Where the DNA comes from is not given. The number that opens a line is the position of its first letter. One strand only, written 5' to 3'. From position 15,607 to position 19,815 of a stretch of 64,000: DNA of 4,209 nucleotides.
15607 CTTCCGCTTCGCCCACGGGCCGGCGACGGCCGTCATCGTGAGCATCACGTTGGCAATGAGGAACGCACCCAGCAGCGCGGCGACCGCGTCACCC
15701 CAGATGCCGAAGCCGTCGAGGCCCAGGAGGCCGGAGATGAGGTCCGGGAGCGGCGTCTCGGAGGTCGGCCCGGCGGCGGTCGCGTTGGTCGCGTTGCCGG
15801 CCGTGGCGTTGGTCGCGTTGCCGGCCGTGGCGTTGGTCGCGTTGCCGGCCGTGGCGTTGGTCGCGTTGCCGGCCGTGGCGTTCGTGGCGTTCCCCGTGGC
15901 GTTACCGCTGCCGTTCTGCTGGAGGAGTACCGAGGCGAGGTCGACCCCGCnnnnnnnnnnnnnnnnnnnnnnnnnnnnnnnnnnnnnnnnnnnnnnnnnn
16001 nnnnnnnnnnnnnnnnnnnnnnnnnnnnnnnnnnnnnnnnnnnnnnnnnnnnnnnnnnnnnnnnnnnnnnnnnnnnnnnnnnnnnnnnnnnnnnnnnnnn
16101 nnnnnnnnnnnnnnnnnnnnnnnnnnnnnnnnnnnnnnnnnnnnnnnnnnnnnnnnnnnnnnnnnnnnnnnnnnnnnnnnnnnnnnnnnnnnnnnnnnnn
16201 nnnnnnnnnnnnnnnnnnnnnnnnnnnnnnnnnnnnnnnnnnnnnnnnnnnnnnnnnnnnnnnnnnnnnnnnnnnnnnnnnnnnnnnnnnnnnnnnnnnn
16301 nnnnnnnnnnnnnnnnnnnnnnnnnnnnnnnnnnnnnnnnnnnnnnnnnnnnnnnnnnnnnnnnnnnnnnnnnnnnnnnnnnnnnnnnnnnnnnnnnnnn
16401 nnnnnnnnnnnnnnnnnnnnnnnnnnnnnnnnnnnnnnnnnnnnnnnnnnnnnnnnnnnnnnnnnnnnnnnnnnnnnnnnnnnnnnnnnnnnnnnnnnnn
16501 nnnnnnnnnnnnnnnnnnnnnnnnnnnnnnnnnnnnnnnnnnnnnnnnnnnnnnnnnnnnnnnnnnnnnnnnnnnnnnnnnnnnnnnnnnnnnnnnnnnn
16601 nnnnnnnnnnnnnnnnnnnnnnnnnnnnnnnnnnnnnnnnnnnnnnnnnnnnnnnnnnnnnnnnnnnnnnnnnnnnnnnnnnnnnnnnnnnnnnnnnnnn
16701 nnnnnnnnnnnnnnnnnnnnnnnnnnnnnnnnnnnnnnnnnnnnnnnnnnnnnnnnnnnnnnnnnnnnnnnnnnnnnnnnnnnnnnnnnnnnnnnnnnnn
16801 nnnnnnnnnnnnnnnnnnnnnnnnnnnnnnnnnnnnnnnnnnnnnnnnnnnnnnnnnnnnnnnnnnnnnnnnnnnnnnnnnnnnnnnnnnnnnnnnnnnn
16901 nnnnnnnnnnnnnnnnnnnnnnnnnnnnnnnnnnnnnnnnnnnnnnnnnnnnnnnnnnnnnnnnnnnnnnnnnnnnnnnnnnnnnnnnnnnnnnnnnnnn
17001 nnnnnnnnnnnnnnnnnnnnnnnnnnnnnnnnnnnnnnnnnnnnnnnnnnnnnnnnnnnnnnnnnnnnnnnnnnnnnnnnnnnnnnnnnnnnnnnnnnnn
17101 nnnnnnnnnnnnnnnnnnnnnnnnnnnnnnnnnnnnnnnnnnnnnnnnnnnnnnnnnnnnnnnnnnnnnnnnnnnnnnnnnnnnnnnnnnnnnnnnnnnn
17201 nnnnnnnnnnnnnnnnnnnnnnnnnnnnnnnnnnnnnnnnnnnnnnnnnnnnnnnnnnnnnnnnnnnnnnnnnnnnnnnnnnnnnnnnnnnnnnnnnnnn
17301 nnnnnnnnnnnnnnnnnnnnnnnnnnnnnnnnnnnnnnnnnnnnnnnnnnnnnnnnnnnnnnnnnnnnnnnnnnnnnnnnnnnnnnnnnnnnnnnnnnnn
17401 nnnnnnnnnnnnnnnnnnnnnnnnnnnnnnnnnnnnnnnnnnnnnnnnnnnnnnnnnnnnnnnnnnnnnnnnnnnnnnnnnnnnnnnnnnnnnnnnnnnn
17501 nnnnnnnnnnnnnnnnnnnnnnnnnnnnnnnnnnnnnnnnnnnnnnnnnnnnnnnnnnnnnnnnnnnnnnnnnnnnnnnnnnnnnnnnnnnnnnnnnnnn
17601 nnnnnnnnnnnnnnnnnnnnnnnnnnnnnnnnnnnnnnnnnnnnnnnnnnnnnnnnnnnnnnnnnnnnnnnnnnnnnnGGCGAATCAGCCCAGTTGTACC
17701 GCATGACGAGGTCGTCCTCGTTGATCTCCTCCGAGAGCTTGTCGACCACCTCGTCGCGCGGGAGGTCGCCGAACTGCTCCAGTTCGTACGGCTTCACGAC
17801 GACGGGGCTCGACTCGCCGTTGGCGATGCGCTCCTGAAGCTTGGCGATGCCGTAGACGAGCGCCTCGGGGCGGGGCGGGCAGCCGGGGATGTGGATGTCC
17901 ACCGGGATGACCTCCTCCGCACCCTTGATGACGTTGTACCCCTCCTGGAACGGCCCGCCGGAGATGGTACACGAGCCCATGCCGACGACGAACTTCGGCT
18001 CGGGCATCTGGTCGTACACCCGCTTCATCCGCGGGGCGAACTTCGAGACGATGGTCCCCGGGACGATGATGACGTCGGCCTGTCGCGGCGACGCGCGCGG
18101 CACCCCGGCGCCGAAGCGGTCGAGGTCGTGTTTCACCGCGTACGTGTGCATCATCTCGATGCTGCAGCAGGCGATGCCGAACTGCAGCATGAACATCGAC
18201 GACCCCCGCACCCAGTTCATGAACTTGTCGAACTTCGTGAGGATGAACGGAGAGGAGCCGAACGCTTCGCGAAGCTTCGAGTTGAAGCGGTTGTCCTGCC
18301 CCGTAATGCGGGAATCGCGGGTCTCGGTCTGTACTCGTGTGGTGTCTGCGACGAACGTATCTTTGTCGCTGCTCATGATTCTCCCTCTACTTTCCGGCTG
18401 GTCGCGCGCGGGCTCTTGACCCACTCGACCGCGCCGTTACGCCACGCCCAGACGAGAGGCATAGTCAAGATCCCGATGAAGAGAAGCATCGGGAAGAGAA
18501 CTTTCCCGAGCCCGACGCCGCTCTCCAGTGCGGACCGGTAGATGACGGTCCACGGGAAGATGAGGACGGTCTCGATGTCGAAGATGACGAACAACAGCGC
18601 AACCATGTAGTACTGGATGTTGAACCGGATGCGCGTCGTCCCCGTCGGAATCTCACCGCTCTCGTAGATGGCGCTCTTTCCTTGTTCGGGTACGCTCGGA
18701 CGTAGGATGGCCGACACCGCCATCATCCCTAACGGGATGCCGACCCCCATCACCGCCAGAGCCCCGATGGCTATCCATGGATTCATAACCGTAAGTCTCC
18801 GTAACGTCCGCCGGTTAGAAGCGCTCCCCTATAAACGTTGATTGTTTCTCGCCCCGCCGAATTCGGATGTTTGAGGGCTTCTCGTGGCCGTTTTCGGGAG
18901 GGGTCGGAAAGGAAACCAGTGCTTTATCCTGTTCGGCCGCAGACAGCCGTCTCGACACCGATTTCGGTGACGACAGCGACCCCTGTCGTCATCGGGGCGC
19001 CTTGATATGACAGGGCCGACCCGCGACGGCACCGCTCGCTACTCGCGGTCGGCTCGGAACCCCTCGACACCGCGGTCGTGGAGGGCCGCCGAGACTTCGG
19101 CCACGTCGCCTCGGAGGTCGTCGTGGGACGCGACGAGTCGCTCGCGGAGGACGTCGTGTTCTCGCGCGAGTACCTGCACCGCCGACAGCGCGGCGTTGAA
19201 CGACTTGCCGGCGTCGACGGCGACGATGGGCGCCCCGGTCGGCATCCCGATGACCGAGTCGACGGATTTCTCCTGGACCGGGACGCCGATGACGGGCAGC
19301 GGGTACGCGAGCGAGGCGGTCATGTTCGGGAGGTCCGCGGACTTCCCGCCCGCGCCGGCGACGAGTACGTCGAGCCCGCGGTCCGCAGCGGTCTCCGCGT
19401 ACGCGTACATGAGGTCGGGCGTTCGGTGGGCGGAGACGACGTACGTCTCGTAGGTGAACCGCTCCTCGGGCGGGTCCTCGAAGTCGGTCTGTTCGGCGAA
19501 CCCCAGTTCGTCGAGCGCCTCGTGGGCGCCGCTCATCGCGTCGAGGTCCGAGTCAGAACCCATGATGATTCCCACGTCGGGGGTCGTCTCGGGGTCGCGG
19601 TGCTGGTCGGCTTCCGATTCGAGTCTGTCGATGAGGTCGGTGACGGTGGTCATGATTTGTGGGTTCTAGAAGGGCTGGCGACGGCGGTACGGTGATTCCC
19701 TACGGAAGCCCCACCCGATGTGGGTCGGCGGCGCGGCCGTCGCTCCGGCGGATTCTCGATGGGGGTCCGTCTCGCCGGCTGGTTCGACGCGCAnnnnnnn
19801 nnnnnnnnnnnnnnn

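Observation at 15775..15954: Perfect 24-nt x4 tandem repeat grafts an (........)n N-glycosylation-sequon array onto the N-terminus of NuoH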

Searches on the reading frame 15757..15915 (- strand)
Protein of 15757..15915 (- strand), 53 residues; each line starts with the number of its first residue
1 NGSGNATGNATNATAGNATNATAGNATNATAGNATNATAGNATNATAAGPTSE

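Call 34: find_homologous_proteins(query=window:15757-15915:-, max_evalue=0.001)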
Query seq(53 aa): 2601 candidates shared short words with the query, none scored E <= 0.001.

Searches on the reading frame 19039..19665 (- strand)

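Call 31: search_protein_families(library=ncbifam, proteins=[window:19039-19665:-], max_evalue=0.001)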
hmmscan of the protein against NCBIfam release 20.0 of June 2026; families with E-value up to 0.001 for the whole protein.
window:19039-19665:- (208 aa): 1 family
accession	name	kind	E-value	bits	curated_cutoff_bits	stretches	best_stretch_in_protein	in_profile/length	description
TIGR01162.1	purE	equivalog_domain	8.1e-47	158.6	149.6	1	31-195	1-155/156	5-(carboxyamino)imidazole ribonucleotide mutase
